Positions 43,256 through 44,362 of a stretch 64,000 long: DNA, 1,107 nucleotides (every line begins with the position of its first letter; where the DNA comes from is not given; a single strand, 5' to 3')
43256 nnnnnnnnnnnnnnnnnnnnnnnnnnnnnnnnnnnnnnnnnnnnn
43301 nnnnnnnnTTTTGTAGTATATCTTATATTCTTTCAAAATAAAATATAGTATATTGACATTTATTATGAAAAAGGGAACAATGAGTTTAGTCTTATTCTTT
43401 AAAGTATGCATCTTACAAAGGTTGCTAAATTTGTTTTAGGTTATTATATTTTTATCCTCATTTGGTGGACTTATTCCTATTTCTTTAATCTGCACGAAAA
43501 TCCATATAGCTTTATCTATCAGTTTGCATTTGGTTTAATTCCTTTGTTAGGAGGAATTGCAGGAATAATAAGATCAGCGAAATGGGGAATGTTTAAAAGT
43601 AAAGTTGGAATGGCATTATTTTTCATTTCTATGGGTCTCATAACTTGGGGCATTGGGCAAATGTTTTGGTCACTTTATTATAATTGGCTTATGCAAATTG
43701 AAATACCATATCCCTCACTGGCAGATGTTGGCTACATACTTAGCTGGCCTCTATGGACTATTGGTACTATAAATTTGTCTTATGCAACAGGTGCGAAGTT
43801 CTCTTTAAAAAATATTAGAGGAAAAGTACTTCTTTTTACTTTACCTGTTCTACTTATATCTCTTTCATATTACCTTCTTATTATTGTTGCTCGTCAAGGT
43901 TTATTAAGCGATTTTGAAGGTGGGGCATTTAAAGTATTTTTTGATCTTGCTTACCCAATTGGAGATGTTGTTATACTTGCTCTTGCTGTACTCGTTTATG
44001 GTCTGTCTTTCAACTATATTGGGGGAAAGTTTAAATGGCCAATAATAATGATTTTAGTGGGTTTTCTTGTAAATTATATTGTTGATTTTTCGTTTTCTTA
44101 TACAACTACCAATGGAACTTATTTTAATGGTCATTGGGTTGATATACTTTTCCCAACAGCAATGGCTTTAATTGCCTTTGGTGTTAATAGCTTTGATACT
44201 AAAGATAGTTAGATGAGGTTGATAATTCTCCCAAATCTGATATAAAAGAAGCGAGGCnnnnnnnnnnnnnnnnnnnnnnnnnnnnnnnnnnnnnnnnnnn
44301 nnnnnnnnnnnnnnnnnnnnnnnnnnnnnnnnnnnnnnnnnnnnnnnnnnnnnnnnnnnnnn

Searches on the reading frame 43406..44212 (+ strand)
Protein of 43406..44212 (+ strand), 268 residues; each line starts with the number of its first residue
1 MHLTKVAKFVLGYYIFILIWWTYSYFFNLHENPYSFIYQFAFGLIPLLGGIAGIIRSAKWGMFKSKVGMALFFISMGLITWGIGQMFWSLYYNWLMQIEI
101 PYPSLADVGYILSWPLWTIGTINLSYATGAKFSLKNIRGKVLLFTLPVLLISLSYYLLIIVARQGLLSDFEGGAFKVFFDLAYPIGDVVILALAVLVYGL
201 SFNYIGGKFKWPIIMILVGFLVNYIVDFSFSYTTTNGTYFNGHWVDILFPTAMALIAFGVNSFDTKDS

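Call 3: search_protein_families(library=pfam, proteins=[window:43406-44212:+], max_evalue=0.01)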
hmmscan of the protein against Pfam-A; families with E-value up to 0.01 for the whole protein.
window:43406-44212:+ (268 aa): 0 families

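Call 4: search_protein_families(library=ncbifam, proteins=[window:43406-44212:+], max_evalue=0.01)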
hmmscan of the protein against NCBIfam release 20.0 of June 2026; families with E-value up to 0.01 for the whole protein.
window:43406-44212:+ (268 aa): 0 families

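Call 47: search_protein_families(library=pfam, proteins=[window:43406-44212:+], max_evalue=10)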
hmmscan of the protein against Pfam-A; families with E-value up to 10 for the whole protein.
window:43406-44212:+ (268 aa): 0 families

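Call 55: find_homologous_proteins(query=window:43406-44212:+, max_evalue=0.001)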
Query window:43406-44212:+ (268 aa): 745 proteins with E <= 0.001 among 3830 candidates; the best 120 are listed.
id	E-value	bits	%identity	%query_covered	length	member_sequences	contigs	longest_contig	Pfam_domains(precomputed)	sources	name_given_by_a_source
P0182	3.9e-171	586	100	100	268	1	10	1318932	-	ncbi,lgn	-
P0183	2.5e-149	515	84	100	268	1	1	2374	-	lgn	-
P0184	2.3e-125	436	73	100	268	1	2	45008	-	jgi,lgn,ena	-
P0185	6.1e-120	418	69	100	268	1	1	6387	-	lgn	-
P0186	8.4e-116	405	67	100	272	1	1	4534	-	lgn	-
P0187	9.1e-116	404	67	100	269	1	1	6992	-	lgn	-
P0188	4.5e-114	399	68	95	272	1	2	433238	-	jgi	jgi:hypothetical protein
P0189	7.1e-114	398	67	99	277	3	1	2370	-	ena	-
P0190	1.1e-113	398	67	99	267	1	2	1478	-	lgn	-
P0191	1.2e-113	398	66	100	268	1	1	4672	-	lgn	-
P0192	1.1e-110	388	66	100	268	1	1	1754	-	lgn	-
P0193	2.0e-108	380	65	99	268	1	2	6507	-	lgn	-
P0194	2.8e-108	380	63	99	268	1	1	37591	-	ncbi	-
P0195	4.1e-108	379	64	99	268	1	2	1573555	-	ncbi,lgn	-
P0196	5.2e-106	372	63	99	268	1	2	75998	-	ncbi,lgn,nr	ncbi:MAG: hypothetical protein M3Q44_07985 [bacterium]|nr:hypothetical protein [bacterium]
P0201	4.2e-102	360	61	100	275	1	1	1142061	-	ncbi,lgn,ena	-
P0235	2.3e-93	331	55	99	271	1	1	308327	-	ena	-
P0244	1.5e-91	325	55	100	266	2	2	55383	-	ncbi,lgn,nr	ncbi:MAG TPA: hypothetical protein VLF89_02955 [Candidatus Saccharimonadales bacterium]|nr:hypotheti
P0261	3.5e-89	317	55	100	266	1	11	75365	-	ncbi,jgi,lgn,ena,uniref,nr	ncbi:hypothetical protein A2767_01790 [Candidatus Roizmanbacteria bacterium RIFCSPHIGHO2_01_FULL_35_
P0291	1.4e-85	305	54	97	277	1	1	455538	-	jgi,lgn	jgi:hypothetical protein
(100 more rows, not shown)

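Call 56: find_encoding_contigs(protein=P0201, flank=6000, max_places=1)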
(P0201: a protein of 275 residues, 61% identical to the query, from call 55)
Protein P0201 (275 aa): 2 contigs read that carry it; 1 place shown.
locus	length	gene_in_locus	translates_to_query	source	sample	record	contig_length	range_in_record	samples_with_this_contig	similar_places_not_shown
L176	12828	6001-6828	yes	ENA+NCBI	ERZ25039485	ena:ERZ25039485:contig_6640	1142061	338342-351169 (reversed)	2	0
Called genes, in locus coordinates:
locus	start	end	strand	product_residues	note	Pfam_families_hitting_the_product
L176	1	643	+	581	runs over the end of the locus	PF05157:MshEN, PF00437:T2SSE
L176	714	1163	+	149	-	-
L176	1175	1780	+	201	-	PF00437:T2SSE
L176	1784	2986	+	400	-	PF28597:T2SSF_N (weak), PF00482:T2SSF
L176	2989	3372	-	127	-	PF00072:Response_reg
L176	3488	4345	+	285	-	PF00892:EamA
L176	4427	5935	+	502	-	PF01276:OKR_DC_1, PF03711:OKR_DC_1_C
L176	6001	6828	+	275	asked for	-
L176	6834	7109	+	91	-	-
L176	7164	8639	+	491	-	PF13185:GAF_2, PF00512:HisKA, PF02518:HATPase_c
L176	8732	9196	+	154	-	PF07963:N_methyl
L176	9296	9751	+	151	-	PF07963:N_methyl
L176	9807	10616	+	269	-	PF06750:A24_N_bact, PF01478:Peptidase_A24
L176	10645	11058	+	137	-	PF07963:N_methyl (weak)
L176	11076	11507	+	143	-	PF12019:GspH (weak)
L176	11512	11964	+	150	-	-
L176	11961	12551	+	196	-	-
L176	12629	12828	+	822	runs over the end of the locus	-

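Call 57: find_encoding_contigs(protein=P0261, flank=6000, max_places=1)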
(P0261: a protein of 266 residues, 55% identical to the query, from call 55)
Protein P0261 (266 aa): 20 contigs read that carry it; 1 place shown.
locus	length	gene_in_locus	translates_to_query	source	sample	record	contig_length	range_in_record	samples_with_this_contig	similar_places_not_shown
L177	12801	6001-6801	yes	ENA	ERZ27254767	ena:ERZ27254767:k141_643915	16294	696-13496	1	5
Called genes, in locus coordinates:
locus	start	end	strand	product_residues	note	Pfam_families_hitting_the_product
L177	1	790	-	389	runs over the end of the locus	PF20706:GT4-conflict (weak), PF00534:Glycos_transf_1, PF13692:Glyco_trans_1_4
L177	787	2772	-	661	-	PF11028:TMEM260_N, PF28495:TMEM260_2 (weak)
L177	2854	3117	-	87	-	PF01541:GIY-YIG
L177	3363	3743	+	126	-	PF00072:Response_reg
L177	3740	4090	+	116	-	-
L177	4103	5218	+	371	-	PF01168:Ala_racemase_N, PF02784:Orn_Arg_deC_N, PF00278:Orn_DAP_Arg_deC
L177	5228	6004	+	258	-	PF01234:NNMT_PNMT_TEMT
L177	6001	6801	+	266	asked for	-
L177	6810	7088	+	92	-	-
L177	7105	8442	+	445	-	PF00512:HisKA, PF02518:HATPase_c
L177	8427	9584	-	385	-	PF00534:Glycos_transf_1, PF13692:Glyco_trans_1_4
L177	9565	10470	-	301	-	PF00535:Glycos_transf_2, PF10111:Glyco_tranf_2_2 (faint), PF13641:Glyco_tranf_2_3, PF13632:Glyco_trans_2_3 (weak)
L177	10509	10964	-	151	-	PF00380:Ribosomal_S9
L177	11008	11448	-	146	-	PF00572:Ribosomal_L13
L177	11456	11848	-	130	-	PF01196:Ribosomal_L17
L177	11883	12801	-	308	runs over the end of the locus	PF01193:RNA_pol_L, PF01000:RNA_pol_A_bac, PF03118:RNA_pol_A_CTD, PF14520:HHH_5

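Call 61: search_protein_families(library=pfam, proteins=[L177:4103-5218:+, L177:5228-6004:+, L177:3740-4090:+], max_evalue=0.01)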
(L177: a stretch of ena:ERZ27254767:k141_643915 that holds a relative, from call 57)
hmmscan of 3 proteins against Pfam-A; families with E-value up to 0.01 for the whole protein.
L177:4103-5218:+ (371 aa): 3 families
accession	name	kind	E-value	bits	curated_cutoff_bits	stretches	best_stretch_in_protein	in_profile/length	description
PF02784.22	Orn_Arg_deC_N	-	7e-53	180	23.4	1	24-260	2-246/247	Pyridoxal-dependent decarboxylase, pyridoxal binding domain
PF00278.28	Orn_DAP_Arg_deC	-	8.1e-13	48.9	23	1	190-348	5-95/95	Pyridoxal-dependent decarboxylase, C-terminal sheet domain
PF01168.26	Ala_racemase_N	-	4.8e-09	36.7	24.1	1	22-180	2-160/220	Alanine racemase, N-terminal domain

L177:5228-6004:+ (258 aa): 2 families
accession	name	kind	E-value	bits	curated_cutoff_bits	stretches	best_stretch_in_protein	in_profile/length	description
PF01234.23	NNMT_PNMT_TEMT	-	2.7e-35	122.3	25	1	10-223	10-227/261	NNMT/PNMT/TEMT family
PF20102.4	DUF6492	-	0.00091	18.8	22.9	0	67-142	164-241/291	Family of unknown function (DUF6492)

L177:3740-4090:+ (116 aa): 0 families

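Call 77: find_encoding_contigs(protein=P0235, flank=5000, max_places=1)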
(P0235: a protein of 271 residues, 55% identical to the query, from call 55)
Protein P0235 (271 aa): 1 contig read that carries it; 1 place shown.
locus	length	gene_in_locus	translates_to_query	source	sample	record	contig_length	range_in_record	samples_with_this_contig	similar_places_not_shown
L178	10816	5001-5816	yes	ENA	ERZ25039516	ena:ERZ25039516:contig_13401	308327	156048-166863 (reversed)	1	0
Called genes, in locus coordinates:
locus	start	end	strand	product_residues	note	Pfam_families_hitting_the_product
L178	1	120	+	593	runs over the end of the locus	PF05157:MshEN, PF00437:T2SSE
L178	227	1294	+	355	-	PF00437:T2SSE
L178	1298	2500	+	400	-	PF28597:T2SSF_N (weak), PF00482:T2SSF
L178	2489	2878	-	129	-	PF00072:Response_reg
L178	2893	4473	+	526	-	PF01276:OKR_DC_1, PF00155:Aminotran_1_2, PF00266:Aminotran_5 (faint), PF03711:OKR_DC_1_C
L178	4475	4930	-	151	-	-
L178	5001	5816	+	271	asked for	-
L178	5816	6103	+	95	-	-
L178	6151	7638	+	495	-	PF13185:GAF_2 (weak), PF00512:HisKA, PF02518:HATPase_c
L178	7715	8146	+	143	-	PF07963:N_methyl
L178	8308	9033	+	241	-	PF06750:A24_N_bact, PF01478:Peptidase_A24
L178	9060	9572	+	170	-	PF07963:N_methyl (faint), PF16732:ComP_DUS (weak)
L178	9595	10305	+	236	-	PF01541:GIY-YIG, PF07963:N_methyl (weak)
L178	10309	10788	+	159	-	-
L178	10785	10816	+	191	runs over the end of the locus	-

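Call 78: find_encoding_contigs(protein=P0291, flank=5000, max_places=1)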
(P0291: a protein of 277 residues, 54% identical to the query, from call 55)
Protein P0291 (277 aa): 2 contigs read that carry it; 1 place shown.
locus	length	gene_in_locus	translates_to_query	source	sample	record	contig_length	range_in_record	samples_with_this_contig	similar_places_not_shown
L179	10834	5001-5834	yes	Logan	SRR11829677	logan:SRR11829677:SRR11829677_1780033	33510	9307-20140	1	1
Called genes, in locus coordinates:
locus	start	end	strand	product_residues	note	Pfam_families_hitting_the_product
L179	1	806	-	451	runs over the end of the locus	PF26299:MurL_N, PF26298:MurL_epimerase_C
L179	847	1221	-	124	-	PF00072:Response_reg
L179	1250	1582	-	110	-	PF00072:Response_reg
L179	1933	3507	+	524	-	PF02784:Orn_Arg_deC_N, PF00278:Orn_DAP_Arg_deC, PF00856:SET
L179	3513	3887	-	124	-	-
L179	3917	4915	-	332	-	-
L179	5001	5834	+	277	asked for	-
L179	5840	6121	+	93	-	-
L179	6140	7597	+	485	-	PF00512:HisKA, PF02518:HATPase_c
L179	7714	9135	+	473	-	-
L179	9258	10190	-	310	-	PF01933:CofD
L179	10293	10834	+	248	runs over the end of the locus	PF01978:TrmB, PF25212:HVO_A0114 (faint)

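Call 79: find_encoding_contigs(protein=P0244, flank=5000, max_places=1)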
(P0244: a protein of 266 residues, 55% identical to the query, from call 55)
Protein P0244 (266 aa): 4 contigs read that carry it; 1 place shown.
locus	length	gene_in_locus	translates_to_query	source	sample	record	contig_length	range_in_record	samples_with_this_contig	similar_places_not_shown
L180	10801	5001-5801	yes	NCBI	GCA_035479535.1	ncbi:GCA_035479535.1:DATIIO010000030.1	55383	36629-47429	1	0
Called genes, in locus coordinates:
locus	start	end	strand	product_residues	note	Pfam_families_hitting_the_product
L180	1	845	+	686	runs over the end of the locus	PF17191:RecG_wedge, PF00176:SNF2-rel_dom (weak), PF01336:tRNA_anti-codon, PF00270:DEAD, PF04851:ResIII, PF00271:Helicase_C, PF22590:Cas3-like_C_2, PF19833:RecG_dom3_C (weak)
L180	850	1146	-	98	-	-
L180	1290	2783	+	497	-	-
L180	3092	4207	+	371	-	PF00278:Orn_DAP_Arg_deC, PF01168:Ala_racemase_N, PF02784:Orn_Arg_deC_N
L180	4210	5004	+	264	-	PF01234:NNMT_PNMT_TEMT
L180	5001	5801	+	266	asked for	-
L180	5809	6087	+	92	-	-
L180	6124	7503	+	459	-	PF00512:HisKA, PF02518:HATPase_c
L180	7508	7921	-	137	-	PF13470:PIN_3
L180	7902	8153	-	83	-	PF01402:RHH_1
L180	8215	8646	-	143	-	PF00072:Response_reg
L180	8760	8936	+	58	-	PF01783:Ribosomal_L32p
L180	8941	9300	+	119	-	PF01029:NusB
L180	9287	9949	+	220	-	PF22935:RM44_endonuclase, PF14622:Ribonucleas_3_3, PF00636:Ribonuclease_3, PF00035:dsrm, PF22892:DSRM_MRPL44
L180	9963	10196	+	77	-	PF00886:Ribosomal_S16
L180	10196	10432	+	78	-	PF13083:KH_KhpA-B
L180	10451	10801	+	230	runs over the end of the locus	PF01746:tRNA_m1G_MT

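Call 80: search_protein_families(library=ncbifam, proteins=[L177:4103-5218:+, L177:5228-6004:+, L180:3092-4207:+, L180:4210-5004:+, L176:4427-5935:+, L178:2893-4473:+], max_evalue=0.00001)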
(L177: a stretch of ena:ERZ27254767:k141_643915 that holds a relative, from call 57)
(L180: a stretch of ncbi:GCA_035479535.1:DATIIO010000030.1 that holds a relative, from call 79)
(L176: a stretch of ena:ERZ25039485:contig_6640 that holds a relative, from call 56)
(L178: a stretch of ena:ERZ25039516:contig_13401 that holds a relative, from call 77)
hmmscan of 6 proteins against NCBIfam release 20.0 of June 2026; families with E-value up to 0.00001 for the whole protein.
L177:4103-5218:+ (371 aa): 7 families
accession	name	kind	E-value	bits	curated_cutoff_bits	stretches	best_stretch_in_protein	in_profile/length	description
TIGR01048.1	lysA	equivalog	3.5e-59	200.4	297.9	1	5-364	14-390/417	diaminopimelate decarboxylase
NF006515.0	PRK08961.1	equivalog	8.9e-38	129.8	802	1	7-365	495-855/861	bifunctional aspartate kinase/diaminopimelate decarboxylase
TIGR03099.1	dCO2ase_PEP1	hypoth_equivalog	2.8e-37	128.7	478.45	1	9-352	17-380/398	pyridoxal-dependent decarboxylase, exosortase A system-associated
NF052544.1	OrLyDeCDokD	equivalog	6.4e-24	84.4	700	1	7-359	33-427/461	ornithine/lysine decarboxylase DokD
NF041039.1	FslC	exception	1.6e-16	60.2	500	1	6-353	18-388/418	rhizoferrin biosystnesis N-citrylornithine decarboxylase FslC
TIGR01047.1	nspC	equivalog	1.3e-08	33.7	409.05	1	206-369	192-359/380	carboxynorspermidine decarboxylase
NF003763.0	PRK05354.1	equivalog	1.6e-08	33.6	369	1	41-273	99-359/636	biosynthetic arginine decarboxylase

L177:5228-6004:+ (258 aa): 2 families
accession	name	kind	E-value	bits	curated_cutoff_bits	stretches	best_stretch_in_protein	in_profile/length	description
NF041360.1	GntF_guanitoxin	equivalog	9.7e-31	106.8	60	1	12-251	9-267/273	guanitoxin biosynthesis pre-guanitoxin forming N-methyltransferase GntF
NF040568.1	SCO2525_fam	equivalog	2.8e-17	63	240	1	13-254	6-239/242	SCO2525 family SAM-dependent methyltransferase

L180:3092-4207:+ (371 aa): 8 families
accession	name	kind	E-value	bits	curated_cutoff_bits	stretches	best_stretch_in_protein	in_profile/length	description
TIGR01048.1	lysA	equivalog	1.9e-54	184.8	297.9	1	12-365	21-391/417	diaminopimelate decarboxylase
TIGR03099.1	dCO2ase_PEP1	hypoth_equivalog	6.7e-31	107.7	478.45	1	12-352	21-380/398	pyridoxal-dependent decarboxylase, exosortase A system-associated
NF006515.0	PRK08961.1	equivalog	1.7e-30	105.7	802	1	15-364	502-854/861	bifunctional aspartate kinase/diaminopimelate decarboxylase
NF041039.1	FslC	exception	1.7e-19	70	500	1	5-358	16-393/418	rhizoferrin biosystnesis N-citrylornithine decarboxylase FslC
NF052544.1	OrLyDeCDokD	equivalog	1.7e-19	69.8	700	1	9-352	35-420/461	ornithine/lysine decarboxylase DokD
TIGR01047.1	nspC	equivalog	5.3e-09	35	409.05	1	193-371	176-361/380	carboxynorspermidine decarboxylase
NF003763.0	PRK05354.1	equivalog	6.9e-09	34.8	369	1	42-280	100-366/636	biosynthetic arginine decarboxylase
TIGR01273.1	speA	equivalog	5.5e-06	25.1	624.1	0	41-280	92-358/624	arginine decarboxylase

L180:4210-5004:+ (264 aa): 2 families
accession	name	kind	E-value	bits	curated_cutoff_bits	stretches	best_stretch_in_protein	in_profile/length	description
NF041360.1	GntF_guanitoxin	equivalog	2.5e-31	108.8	60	1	14-238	11-249/273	guanitoxin biosynthesis pre-guanitoxin forming N-methyltransferase GntF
NF040568.1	SCO2525_fam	equivalog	2e-16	60.2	240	1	19-260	8-239/242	SCO2525 family SAM-dependent methyltransferase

L176:4427-5935:+ (502 aa): 7 families
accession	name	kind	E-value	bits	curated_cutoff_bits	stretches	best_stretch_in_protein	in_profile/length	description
NF011928.0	PRK15399.1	subfamily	1.9e-25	89.2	968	1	55-315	174-442/713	lysine decarboxylase LdcC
NF011603.0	PRK15029.1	equivalog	5.3e-24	84.6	1167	1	55-294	185-443/756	arginine decarboxylase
NF011929.0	PRK15400.1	subfamily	6.2e-24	84.3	1056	1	55-315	174-442/714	lysine decarboxylase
NF010092.0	PRK13578.1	subfamily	5.1e-19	68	794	2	80-298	178-420/720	ornithine decarboxylase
TIGR04301.1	ODC_inducible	exception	7e-19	67.5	1310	1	430-481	634-685/719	ornithine decarboxylase SpeF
TIGR04318.1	lacto_ODC_hypo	hypoth_equivalog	1.6e-12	46.6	950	1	57-297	137-401/695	putative ornithine decarboxylase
NF000586.1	PRK00011.1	subfamily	1.5e-06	27.3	335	1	163-368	147-333/404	serine hydroxymethyltransferase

L178:2893-4473:+ (526 aa): 8 families
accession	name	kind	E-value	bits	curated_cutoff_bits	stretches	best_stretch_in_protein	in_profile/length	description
NF011928.0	PRK15399.1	subfamily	4.7e-29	101.2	968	1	76-340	170-442/713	lysine decarboxylase LdcC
NF011929.0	PRK15400.1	subfamily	1.4e-26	93.1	1056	1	76-340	170-442/714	lysine decarboxylase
NF011603.0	PRK15029.1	equivalog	5e-25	87.9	1167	1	81-320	186-444/756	arginine decarboxylase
NF010092.0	PRK13578.1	subfamily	2.1e-21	75.9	794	1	453-506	633-686/720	ornithine decarboxylase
TIGR04301.1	ODC_inducible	exception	8.7e-21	73.8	1310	2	454-506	634-686/719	ornithine decarboxylase SpeF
TIGR04318.1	lacto_ODC_hypo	hypoth_equivalog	5.2e-14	51.5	950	0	73-157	128-210/695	putative ornithine decarboxylase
NF000586.1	PRK00011.1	subfamily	1.8e-06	27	335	1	188-395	147-335/404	serine hydroxymethyltransferase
NF006810.0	PRK09331.1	subfamily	3e-06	26.3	301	0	121-424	84-389/397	Sep-tRNA:Cys-tRNA synthetase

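Call 81: predict_structure(alignment_id=A7)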
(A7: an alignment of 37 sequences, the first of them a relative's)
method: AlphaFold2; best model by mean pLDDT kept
length: 268 residues; sequences in the alignment: 37
mean_pLDDT: 85.5   pTM: 0.86
mean pLDDT of the five models: 85.5, 84.3, 83.9, 83.5, 81.5
residues with pLDDT >= 90: 123; 70-90: 115; 50-70: 27; < 50: 3
segments of 3 or more residues with pLDDT < 50: none
pLDDT, mean of each block of 10 residues (from residue 1): 87 97 91 86 96 95 94 98 94 87 90 93 80 65 81 82 71 79 82 68 65 90 90 87 91 96 73
secondary structure, 60 per line:
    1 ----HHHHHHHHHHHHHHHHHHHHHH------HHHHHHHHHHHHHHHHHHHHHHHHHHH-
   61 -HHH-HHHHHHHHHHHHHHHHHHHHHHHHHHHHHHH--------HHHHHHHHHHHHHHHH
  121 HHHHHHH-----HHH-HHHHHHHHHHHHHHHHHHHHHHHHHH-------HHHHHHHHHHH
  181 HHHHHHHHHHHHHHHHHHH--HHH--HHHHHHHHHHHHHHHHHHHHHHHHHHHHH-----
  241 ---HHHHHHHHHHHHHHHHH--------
elements in order: H5-26 H33-59 H66-96 H105-127 H137-162 H170-199 H207-235 H244-260

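Call 96: search_protein_families(library=padloc, proteins=[window:43406-44212:+], max_evalue=0.01)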
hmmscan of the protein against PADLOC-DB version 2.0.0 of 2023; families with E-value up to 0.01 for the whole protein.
window:43406-44212:+ (268 aa): 0 families
